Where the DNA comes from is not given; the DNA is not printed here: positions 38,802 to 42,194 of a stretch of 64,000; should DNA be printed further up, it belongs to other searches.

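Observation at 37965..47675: AglB/STT3 oligosaccharyltransferase embedded in a 3236-aa protein with a >2000-aa ectodomain and a second membrane anchor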

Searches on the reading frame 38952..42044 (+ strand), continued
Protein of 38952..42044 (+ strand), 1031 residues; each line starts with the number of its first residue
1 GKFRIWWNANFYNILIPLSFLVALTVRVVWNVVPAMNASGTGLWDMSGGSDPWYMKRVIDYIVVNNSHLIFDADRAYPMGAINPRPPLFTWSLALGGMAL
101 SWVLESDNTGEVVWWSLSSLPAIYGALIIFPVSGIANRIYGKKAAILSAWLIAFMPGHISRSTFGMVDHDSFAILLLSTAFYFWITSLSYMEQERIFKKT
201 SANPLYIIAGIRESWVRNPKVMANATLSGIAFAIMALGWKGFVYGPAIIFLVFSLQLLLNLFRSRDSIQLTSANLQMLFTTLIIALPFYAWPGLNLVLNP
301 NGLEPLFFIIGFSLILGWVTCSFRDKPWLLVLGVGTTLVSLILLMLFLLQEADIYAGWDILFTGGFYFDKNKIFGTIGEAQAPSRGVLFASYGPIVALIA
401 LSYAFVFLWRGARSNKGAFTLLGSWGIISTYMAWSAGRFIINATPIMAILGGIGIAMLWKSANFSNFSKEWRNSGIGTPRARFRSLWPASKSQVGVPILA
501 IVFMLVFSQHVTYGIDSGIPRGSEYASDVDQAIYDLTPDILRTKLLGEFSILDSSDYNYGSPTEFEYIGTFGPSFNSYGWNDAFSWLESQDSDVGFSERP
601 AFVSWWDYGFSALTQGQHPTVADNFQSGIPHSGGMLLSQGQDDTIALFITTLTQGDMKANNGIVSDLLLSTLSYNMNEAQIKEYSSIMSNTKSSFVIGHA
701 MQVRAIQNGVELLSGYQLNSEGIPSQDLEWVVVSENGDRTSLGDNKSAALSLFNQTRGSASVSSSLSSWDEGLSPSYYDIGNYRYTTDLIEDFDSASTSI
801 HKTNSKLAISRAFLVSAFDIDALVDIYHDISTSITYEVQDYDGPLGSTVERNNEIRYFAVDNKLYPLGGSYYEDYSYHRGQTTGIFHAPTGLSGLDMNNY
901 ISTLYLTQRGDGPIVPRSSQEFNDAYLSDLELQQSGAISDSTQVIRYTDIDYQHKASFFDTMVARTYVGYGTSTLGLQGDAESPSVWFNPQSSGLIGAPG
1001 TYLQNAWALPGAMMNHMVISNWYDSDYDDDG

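Call 67: list_cluster_members(proteins=[P0237, P0243, P0246, P0252, P0260, P0261, P0265, P0234, P0225, P0247])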
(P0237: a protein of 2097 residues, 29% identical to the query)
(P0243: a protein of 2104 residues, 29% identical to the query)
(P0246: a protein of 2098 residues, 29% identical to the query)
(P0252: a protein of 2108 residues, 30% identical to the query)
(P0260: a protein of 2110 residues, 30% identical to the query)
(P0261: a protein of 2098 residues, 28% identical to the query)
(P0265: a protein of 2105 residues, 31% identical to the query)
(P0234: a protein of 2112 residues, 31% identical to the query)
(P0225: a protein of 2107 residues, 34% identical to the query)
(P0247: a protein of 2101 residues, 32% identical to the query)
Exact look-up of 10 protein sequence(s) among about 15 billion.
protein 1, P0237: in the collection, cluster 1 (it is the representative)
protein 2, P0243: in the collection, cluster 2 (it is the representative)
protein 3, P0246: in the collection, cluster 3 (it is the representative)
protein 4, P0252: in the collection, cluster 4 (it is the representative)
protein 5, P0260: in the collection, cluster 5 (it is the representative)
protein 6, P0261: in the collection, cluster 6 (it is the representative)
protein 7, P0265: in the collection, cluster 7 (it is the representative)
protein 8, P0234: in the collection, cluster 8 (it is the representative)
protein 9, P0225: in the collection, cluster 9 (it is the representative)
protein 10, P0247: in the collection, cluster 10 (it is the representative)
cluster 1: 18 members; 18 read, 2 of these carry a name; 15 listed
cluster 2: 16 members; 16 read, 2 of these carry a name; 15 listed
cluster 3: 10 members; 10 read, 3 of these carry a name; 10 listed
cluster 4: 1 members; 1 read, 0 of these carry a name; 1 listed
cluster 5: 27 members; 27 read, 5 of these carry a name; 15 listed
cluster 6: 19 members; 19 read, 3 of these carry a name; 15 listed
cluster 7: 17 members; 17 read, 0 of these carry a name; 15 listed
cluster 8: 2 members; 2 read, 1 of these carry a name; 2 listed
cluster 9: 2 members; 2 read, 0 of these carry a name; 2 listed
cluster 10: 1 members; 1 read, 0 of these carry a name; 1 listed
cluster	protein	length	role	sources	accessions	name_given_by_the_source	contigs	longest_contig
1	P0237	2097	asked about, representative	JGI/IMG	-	dolichyl-diphosphooligosaccharide--protein glycosyltransferase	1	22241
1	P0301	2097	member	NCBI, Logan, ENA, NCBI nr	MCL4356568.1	MAG: glycosyltransferase family 39 protein [Candidatus Thermoplasmatota archaeon] | glycosyltransferase family 39 protein [Candidatus Thermoplasmatota archaeon]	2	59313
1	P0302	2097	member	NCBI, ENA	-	-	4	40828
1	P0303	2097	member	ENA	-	-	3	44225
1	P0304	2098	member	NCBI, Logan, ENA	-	-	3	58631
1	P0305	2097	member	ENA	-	-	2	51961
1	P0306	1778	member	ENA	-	-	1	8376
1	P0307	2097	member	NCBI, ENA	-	-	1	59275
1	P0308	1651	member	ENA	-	-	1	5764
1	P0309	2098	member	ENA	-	-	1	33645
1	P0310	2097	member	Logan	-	-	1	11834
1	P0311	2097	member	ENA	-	-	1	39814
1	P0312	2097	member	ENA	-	-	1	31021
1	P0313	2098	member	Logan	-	-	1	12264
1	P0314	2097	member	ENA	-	-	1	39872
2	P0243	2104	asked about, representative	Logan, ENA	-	-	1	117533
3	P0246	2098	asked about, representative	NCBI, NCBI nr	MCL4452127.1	MAG: glycosyltransferase family 39 protein [Candidatus Thermoplasmatota archaeon] | glycosyltransferase family 39 protein [Candidatus Thermoplasmatota archaeon]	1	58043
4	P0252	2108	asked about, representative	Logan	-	-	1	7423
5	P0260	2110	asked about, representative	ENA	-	-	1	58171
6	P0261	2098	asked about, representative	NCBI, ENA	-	-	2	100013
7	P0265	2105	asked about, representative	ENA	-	-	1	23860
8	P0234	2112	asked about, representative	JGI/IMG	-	asparagine N-glycosylation enzyme membrane subunit Stt3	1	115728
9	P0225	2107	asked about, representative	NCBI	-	-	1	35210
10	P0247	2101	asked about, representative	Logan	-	-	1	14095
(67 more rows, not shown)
